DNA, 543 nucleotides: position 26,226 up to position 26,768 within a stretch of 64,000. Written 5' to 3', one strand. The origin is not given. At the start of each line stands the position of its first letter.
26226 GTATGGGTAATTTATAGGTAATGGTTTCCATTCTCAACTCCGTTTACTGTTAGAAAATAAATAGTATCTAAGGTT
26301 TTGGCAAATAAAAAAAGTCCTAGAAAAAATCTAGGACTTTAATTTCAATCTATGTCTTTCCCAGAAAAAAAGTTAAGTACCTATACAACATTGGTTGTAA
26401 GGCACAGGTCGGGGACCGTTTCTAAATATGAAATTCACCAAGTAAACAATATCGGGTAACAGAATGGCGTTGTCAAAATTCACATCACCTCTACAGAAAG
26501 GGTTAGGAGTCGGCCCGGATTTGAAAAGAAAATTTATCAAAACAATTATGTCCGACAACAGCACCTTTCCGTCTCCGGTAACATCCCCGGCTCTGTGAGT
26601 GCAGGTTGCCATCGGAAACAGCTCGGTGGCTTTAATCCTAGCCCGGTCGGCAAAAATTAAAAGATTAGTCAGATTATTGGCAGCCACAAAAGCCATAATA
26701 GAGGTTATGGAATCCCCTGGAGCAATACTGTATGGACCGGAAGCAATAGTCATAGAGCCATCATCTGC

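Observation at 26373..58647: Seven secreted proteins within 32 kb share a Cys-patterned double dockerin-like module, five of them ending in Cys-Cys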

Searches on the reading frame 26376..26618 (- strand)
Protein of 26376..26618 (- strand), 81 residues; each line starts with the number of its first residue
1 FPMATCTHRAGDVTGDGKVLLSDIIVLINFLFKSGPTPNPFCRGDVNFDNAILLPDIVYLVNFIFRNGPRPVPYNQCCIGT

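Call 12: search_protein_representatives(alignment_id=A1)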
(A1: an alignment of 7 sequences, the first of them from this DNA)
Query: 7 sequences, 78 profile positions. Proteins with E-value up to 0.001 (for the whole library): 39314; up to 1e-10: 9739; up to 1e-30: 125. The best 150 are listed.
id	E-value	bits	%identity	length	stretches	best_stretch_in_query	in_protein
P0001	3.7e-133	449.6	-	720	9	10-73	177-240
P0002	1.4e-131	444.5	-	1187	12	7-71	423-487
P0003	1.1e-117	400.0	-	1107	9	6-65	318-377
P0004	1.4e-95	329.2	-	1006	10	4-71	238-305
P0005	7.4e-93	320.4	-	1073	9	6-59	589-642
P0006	3.2e-90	312.0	-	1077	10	5-64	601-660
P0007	2.1e-88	306.1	-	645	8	5-77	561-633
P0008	5.7e-87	301.6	-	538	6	8-73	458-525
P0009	1.8e-86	300.0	-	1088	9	6-62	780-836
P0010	6.3e-80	279.0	-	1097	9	6-63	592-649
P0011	5.2e-77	269.7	-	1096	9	9-61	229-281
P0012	7.3e-70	246.8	-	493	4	9-76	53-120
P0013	3.2e-69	244.7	-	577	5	9-73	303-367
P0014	1.3e-68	242.7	-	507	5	4-77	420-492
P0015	5.0e-66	234.5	-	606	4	4-73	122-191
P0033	2.3e-44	165.1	-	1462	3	5-72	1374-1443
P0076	8.5e-36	137.6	-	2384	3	7-76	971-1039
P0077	1.3e-35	137.0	-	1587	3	9-77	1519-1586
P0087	5.4e-34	131.8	-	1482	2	6-71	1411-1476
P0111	9.3e-32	124.6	-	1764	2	10-73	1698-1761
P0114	1.7e-31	123.8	-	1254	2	6-71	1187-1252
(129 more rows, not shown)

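Call 15: find_homologous_proteins(query=A1, max_evalue=0.00001)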
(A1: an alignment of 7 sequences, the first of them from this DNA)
Query A1 (7 sequences) (81 aa, profile of the alignment): 643 proteins with E <= 0.00001 among 2384 candidates; the best 120 are listed.
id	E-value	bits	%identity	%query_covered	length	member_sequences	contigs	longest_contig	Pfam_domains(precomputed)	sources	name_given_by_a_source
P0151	4.5e-31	124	48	75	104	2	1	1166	PF00404.25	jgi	jgi:hypothetical protein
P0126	4.8e-30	121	56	93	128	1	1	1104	PF00404.25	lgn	-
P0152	6.2e-28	114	54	94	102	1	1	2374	PF00404.25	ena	-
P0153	2.1e-26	109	49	94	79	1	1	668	-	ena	-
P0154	3.9e-26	108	51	75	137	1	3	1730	PF00404.25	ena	-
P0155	6.1e-26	108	49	95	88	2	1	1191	-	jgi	-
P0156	4.0e-25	105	47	95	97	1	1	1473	PF00404.25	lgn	-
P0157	4.6e-25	105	52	75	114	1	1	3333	PF00404.25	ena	-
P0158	7.2e-25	104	52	79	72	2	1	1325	PF00404.25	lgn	-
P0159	2.2e-24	103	53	91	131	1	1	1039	-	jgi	-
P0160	7.0e-24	101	44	94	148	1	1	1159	PF17963.8,PF17892.8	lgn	-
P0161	8.6e-24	101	69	75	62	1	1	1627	-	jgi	-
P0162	3.0e-23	99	54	83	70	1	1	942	PF00404.25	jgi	jgi:hypothetical protein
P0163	3.5e-23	99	45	96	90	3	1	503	-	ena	-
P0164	5.7e-23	98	52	75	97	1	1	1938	PF00404.25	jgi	jgi:hypothetical protein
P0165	6.1e-23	98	56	78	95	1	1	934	PF00404.25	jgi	jgi:hypothetical protein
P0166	6.3e-23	98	49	75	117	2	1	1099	PF00404.25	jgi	jgi:hypothetical protein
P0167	1.3e-22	97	44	84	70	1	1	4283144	PF00404.25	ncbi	ncbi:MAG: dockerin type I repeat-containing protein, partial [Planctomycetota bacterium]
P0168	1.6e-22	97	49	78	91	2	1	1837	PF00404.25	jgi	-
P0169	2.2e-22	96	50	84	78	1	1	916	PF00404.25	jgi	-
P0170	2.8e-22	96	48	79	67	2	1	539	PF00404.25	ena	-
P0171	3.8e-22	96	54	75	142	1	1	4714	PF00404.25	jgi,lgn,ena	-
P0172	4.3e-22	95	44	86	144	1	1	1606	PF00404.25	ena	-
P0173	5.1e-22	95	49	74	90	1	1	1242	PF00404.25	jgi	jgi:hypothetical protein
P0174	5.9e-22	95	56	75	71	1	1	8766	PF00404.25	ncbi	ncbi:MAG TPA: dockerin type I repeat-containing protein, partial [candidate division Zixibacteria ba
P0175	6.2e-22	95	53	77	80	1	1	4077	PF00404.25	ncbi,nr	ncbi:MAG: dockerin type I repeat-containing protein, partial [candidate division Zixibacteria bacter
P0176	6.5e-22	95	55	74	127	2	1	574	PF00404.25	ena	-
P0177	6.6e-22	95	52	75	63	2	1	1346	PF00404.25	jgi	jgi:hypothetical protein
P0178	8.6e-22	94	46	91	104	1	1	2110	PF00404.25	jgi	jgi:hypothetical protein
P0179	9.4e-22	94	48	79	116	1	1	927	PF00404.25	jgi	jgi:hypothetical protein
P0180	9.7e-22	94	46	84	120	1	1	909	PF00404.25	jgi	jgi:hypothetical protein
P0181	1.0e-21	94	43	88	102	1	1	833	PF00404.25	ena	-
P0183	1.2e-21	94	49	75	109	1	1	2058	PF00404.25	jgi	jgi:hypothetical protein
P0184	1.3e-21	94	43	84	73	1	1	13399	PF00404.25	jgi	-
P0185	1.5e-21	94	49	84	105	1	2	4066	PF00404.25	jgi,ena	-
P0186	2.1e-21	93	50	74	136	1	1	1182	PF00404.25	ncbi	-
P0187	2.3e-21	93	59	75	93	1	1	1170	PF00404.25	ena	-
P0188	2.4e-21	93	55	77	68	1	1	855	PF00404.25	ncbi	-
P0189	2.7e-21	93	49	78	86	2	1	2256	PF00404.25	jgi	jgi:hypothetical protein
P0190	2.8e-21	93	44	84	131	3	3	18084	PF00404.25,PF00082.28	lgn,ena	-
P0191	3.3e-21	93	46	84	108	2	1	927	PF00404.25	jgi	-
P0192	3.5e-21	92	41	85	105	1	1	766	PF00404.25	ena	-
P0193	3.7e-21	92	48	77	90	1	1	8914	PF00404.25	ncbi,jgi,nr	ncbi:MAG: dockerin type I repeat-containing protein [candidate division Zixibacteria bacterium]|nr:d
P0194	3.8e-21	92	44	93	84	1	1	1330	PF00404.25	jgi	jgi:hypothetical protein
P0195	4.0e-21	92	48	77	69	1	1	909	PF00404.25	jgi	jgi:hypothetical protein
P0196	5.8e-21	92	46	84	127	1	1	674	PF00404.25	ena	-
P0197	6.4e-21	92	48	75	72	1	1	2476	PF00404.25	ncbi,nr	ncbi:MAG: dockerin type I repeat-containing protein, partial [candidate division Zixibacteria bacter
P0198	6.6e-21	92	54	75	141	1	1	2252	PF00404.25,PF06739.18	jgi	jgi:hypothetical protein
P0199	6.7e-21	91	54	75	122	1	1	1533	PF00404.25,PF24595.2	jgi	jgi:hypothetical protein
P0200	7.9e-21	91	45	81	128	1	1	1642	PF00404.25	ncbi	-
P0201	8.5e-21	91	49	78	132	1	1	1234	PF00404.25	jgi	jgi:hypothetical protein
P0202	8.5e-21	91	52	78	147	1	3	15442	PF00404.25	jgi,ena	jgi:hypothetical protein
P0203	9.8e-21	91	51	70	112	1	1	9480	PF00404.25,PF13517.13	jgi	jgi:hypothetical protein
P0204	1.1e-20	91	45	91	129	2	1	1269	PF00404.25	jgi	jgi:hypothetical protein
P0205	1.2e-20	91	44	95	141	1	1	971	PF00404.25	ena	-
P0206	1.4e-20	90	52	75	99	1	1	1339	PF00404.25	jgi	jgi:hypothetical protein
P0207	1.6e-20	90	48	78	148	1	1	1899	PF00404.25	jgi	jgi:hypothetical protein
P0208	2.0e-20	90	49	84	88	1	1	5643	PF00404.25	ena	-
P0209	2.0e-20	90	46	91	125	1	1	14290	PF00404.25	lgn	-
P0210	2.1e-20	90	43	95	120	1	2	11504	PF00404.25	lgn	-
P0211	2.1e-20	90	46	80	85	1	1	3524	PF00404.25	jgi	jgi:hypothetical protein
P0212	2.2e-20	90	45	83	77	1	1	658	PF00404.25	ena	-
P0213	2.3e-20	90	46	86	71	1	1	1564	PF00404.25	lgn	-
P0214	2.4e-20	90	50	77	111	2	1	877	PF00404.25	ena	-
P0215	2.5e-20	90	38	90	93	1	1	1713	PF00404.25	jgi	jgi:hypothetical protein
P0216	2.5e-20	90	44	84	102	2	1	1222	PF00404.25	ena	-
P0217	2.5e-20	90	43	84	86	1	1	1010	PF00404.25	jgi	-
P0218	2.7e-20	90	42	88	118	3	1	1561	PF00404.25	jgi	jgi:hypothetical protein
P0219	2.8e-20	90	53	75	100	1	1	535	PF00404.25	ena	-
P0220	2.8e-20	89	44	75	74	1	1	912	PF00404.25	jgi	jgi:hypothetical protein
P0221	2.9e-20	89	44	88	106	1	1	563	PF00404.25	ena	-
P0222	3.3e-20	89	48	75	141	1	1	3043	PF00404.25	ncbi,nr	ncbi:MAG: dockerin type I domain-containing protein, partial [candidate division Zixibacteria bacter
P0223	3.4e-20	89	46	84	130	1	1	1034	PF00404.25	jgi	-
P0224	3.8e-20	89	52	79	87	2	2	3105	PF00404.25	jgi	-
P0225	4.3e-20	89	45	90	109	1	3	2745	PF00404.25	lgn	-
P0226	4.3e-20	89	49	88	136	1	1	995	PF00404.25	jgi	jgi:hypothetical protein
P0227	4.5e-20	89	51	75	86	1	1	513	PF00404.25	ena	-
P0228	4.7e-20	89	44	75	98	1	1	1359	PF00404.25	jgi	jgi:hypothetical protein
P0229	5.1e-20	89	49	75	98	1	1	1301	PF00404.25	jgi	jgi:hypothetical protein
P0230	5.6e-20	89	49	75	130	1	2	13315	PF00404.25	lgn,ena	-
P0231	6.2e-20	88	42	79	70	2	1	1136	PF00404.25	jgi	jgi:hypothetical protein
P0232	6.3e-20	88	52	81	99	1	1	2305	PF00404.25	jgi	jgi:hypothetical protein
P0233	6.3e-20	88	44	77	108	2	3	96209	PF00404.25,PF06739.18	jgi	jgi:hypothetical protein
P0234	6.5e-20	88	41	96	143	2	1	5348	PF00404.25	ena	-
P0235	7.1e-20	88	53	77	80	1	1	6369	PF00404.25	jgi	jgi:hypothetical protein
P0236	7.3e-20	88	52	75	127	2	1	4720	PF00404.25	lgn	-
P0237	7.6e-20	88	44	78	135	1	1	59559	PF00404.25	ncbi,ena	-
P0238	8.2e-20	88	44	79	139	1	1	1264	PF00404.25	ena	-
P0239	8.2e-20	88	45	79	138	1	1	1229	PF00404.25,PF13517.13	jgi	jgi:hypothetical protein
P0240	9.0e-20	88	46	78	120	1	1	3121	PF00404.25,PF20773.6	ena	-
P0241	9.5e-20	88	46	80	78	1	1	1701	PF00404.25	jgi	jgi:hypothetical protein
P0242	1.2e-19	88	49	75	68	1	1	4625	PF00404.25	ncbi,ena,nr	ncbi:MAG: hypothetical protein KAX39_07640 [candidate division Zixibacteria bacterium]|nr:hypothetic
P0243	1.2e-19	87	50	75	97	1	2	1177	PF00404.25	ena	-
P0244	1.2e-19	87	40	95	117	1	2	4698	PF00404.25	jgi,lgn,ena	-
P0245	1.3e-19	87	45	78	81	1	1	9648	PF00404.25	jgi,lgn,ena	-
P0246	1.4e-19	87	42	85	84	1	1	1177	PF00404.25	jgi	jgi:hypothetical protein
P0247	1.5e-19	87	44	86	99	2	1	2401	PF00404.25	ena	-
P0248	1.5e-19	87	46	75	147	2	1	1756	PF00404.25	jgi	jgi:hypothetical protein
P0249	1.6e-19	87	47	81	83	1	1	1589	PF00404.25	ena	-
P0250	1.6e-19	87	44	96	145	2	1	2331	PF00404.25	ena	-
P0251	1.7e-19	87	46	75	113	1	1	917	PF00404.25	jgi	jgi:hypothetical protein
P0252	1.8e-19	87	48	75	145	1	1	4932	PF00404.25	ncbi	-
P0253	2.3e-19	87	44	89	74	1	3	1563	PF00404.25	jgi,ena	-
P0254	2.4e-19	87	46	75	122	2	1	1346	PF00404.25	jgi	jgi:hypothetical protein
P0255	2.5e-19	86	49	77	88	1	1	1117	PF00404.25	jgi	jgi:hypothetical protein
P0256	2.7e-19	86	50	77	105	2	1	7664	PF00404.25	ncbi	ncbi:MAG: dockerin type I repeat-containing protein, partial [Candidatus Zixiibacteriota bacterium]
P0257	2.7e-19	86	50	54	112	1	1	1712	PF00404.25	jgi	jgi:hypothetical protein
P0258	2.8e-19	86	51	80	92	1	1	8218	PF00404.25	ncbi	ncbi:MAG: dockerin type I repeat-containing protein, partial [Candidatus Zixiibacteriota bacterium]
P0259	2.9e-19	86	52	77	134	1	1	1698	PF00404.25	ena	-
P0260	3.0e-19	86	46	91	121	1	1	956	PF00404.25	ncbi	-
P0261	3.0e-19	86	50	77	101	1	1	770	PF00404.25,PF00106.32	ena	-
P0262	3.0e-19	86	48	75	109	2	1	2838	PF00404.25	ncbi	ncbi:MAG TPA: dockerin type I repeat-containing protein, partial [candidate division Zixibacteria ba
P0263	3.1e-19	86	45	80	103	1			PF00404.25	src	-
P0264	3.1e-19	86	51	75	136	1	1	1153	PF00404.25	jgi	-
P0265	3.2e-19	86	53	56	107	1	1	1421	PF00404.25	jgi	jgi:hypothetical protein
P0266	3.3e-19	86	46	80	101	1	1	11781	PF00404.25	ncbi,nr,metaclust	ncbi:MAG: hypothetical protein A2W07_00065 [candidate division Zixibacteria bacterium RBG_16_43_9]|n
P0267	3.4e-19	86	48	75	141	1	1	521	PF00404.25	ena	-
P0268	3.4e-19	86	45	75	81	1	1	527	PF00404.25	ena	-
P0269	3.5e-19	86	48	77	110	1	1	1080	PF00404.25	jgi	jgi:hypothetical protein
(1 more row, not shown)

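Call 37: search_protein_families(library=pfam, max_evalue=0.001, proteins=[P0012, P0008, P0001])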
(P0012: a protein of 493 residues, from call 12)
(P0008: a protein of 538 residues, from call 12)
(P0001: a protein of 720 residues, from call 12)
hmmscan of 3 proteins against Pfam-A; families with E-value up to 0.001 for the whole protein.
P0012 (493 aa): 7 families
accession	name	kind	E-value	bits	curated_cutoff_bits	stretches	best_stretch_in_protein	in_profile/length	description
PF00404.24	Dockerin_1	-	2.5e-31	108.1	22.9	4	54-108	1-56/57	Dockerin type I domain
PF13860.13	FlgD_ig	-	5.7e-10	39.5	27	1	420-481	12-76/79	FlgD Ig-like domain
PF10083.14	DUF2321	-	1e-08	35.4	24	0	120-178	32-89/157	Uncharacterized protein conserved in bacteria (DUF2321)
PF13499.12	EF-hand_7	-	4.9e-06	27.2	30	0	305-333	12-39/67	EF-hand domain pair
PF25437.1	BRWD1_N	-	0.00018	22.1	27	0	91-113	8-30/90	BRWD1-like, N-terminal domain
PF13585.12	CHU_C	-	0.00061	20.3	27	0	430-487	29-80/86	CHU_C Type IX secretion signal domain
PF18962.6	Por_Secre_tail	-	0.00065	20.4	27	0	411-490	3-74/75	Secretion system C-terminal sorting domain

P0008 (538 aa): 1 family
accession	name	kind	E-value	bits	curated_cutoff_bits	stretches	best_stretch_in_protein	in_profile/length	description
PF00404.24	Dockerin_1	-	1.6e-40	137.5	22.9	4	40-90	1-52/57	Dockerin type I domain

P0001 (720 aa): 2 families
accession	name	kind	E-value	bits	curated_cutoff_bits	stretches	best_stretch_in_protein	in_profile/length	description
PF00404.24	Dockerin_1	-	1.9e-66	220.6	22.9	7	178-231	2-56/57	Dockerin type I domain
PF13499.12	EF-hand_7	-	4.4e-08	33.8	30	0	179-227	12-65/67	EF-hand domain pair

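Call 62: find_encoding_contigs(protein=P0233, flank=10000, max_places=2)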
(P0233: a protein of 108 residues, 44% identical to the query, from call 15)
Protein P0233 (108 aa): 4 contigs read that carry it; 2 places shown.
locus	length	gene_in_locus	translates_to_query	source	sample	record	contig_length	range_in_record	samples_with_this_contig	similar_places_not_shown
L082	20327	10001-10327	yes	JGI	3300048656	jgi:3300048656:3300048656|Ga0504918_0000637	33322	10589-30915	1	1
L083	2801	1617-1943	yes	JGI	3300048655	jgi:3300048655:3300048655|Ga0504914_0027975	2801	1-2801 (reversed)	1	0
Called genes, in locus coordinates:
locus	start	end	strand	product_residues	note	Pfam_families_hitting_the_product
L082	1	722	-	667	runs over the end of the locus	-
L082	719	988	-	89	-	-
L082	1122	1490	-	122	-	-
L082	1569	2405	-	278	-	-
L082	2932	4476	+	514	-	PF06739:SBBP (weak), PF00404:Dockerin_1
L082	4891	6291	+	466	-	PF28569:C3H7_08c_C (faint), PF06739:SBBP (weak), PF00404:Dockerin_1 (weak)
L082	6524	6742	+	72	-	PF00313:CSD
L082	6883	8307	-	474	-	-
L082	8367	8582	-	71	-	-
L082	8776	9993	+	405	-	PF06739:SBBP (weak), PF24170:Fn3-II_PB4 (faint), PF07494:Reg_prop (faint), PF06739:SBBP (weak)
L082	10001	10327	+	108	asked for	PF06739:SBBP (weak), PF00404:Dockerin_1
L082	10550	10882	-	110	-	-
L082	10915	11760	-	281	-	-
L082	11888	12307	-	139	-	-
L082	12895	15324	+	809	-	PF06452:CBM9_1, PF19313:DUF5916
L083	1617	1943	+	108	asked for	PF06739:SBBP (weak), PF00404:Dockerin_1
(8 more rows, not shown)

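Call 63: find_encoding_contigs(protein=P0237, flank=10000, max_places=2)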
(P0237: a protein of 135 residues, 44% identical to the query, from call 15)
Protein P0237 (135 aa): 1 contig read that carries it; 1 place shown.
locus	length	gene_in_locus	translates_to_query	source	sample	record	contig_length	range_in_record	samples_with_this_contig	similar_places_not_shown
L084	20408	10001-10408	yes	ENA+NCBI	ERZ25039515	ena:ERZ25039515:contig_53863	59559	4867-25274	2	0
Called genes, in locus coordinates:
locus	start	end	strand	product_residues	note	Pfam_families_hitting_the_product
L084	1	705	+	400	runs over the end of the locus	PF00384:Molybdopterin, PF01568:Molydop_binding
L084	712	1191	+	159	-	PF00146:NADHdh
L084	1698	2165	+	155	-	PF13183:Fer4_8 (faint), PF13187:Fer4_9 (faint), PF13534:Fer4_17 (faint), PF14697:Fer4_21 (faint), PF13237:Fer4_10 (faint), PF12838:Fer4_7, PF13484:Fer4_16 (faint), PF00037:Fer4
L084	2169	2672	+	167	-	PF00499:Oxidored_q3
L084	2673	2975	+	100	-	PF00420:Oxidored_q2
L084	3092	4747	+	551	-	PF00662:Proton_antipo_N, PF00361:Proton_antipo_M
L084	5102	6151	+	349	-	PF00361:Proton_antipo_M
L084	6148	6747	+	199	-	PF00361:Proton_antipo_M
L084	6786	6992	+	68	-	PF00462:Glutaredoxin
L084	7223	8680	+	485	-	PF00361:Proton_antipo_M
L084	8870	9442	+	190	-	PF06739:SBBP (faint)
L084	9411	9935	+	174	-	PF13540:RCC1_2 (faint), PF06739:SBBP (weak)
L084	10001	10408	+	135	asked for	PF00404:Dockerin_1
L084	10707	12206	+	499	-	PF02789:Peptidase_M17_N, PF00883:Peptidase_M17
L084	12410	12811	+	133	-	PF02082:Rrf2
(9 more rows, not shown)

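Call 64: search_protein_families(library=pfam, max_evalue=0.001, proteins=[P0076, P0111, P0077, P0087, P0033, P0114])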
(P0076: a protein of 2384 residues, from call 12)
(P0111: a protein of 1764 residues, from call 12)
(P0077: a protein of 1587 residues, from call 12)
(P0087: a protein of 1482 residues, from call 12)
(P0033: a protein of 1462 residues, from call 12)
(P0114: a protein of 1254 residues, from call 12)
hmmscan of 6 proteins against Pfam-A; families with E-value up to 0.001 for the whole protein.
P0076 (2384 aa): 4 families
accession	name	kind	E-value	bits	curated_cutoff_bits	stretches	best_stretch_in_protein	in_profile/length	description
PF00404.24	Dockerin_1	-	2.6e-22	79.2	22.9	3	586-639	2-56/57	Dockerin type I domain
PF13860.13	FlgD_ig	-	4.5e-09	36.6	27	1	2317-2369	20-73/79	FlgD Ig-like domain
PF18962.6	Por_Secre_tail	-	2e-06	28.4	27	1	2301-2381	2-74/75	Secretion system C-terminal sorting domain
PF13585.12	CHU_C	-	0.0003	21.3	27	1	2318-2379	26-81/86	CHU_C Type IX secretion signal domain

P0111 (1764 aa): 1 family
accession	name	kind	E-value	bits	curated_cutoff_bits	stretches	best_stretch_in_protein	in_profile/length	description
PF00404.24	Dockerin_1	-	1e-15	58.1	22.9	2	1699-1752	2-56/57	Dockerin type I domain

P0077 (1587 aa): 2 families
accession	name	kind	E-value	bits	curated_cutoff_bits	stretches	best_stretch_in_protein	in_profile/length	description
PF25470.1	DUF7901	-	2e-83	279.8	24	3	950-1134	1-198/205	Domain of unknown function (DUF7901)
PF00404.24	Dockerin_1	-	7e-21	74.6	22.9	2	1521-1574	2-56/57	Dockerin type I domain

P0087 (1482 aa): 1 family
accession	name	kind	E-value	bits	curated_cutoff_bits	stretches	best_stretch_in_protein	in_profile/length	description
PF00404.24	Dockerin_1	-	2e-11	44.3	22.9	1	1416-1469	2-56/57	Dockerin type I domain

P0033 (1462 aa): 2 families
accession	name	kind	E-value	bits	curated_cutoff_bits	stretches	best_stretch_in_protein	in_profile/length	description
PF25470.1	DUF7901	-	9.5e-126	418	24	3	543-733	1-200/205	Domain of unknown function (DUF7901)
PF00404.24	Dockerin_1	-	3.6e-17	62.7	22.9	2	1303-1357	1-56/57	Dockerin type I domain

P0114 (1254 aa): 2 families
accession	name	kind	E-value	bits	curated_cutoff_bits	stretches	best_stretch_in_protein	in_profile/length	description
PF00404.24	Dockerin_1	-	1.6e-18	67.1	22.9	1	1192-1245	2-56/57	Dockerin type I domain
PF00082.27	Peptidase_S8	-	7e-13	49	21.8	1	606-870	35-274/288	Subtilase family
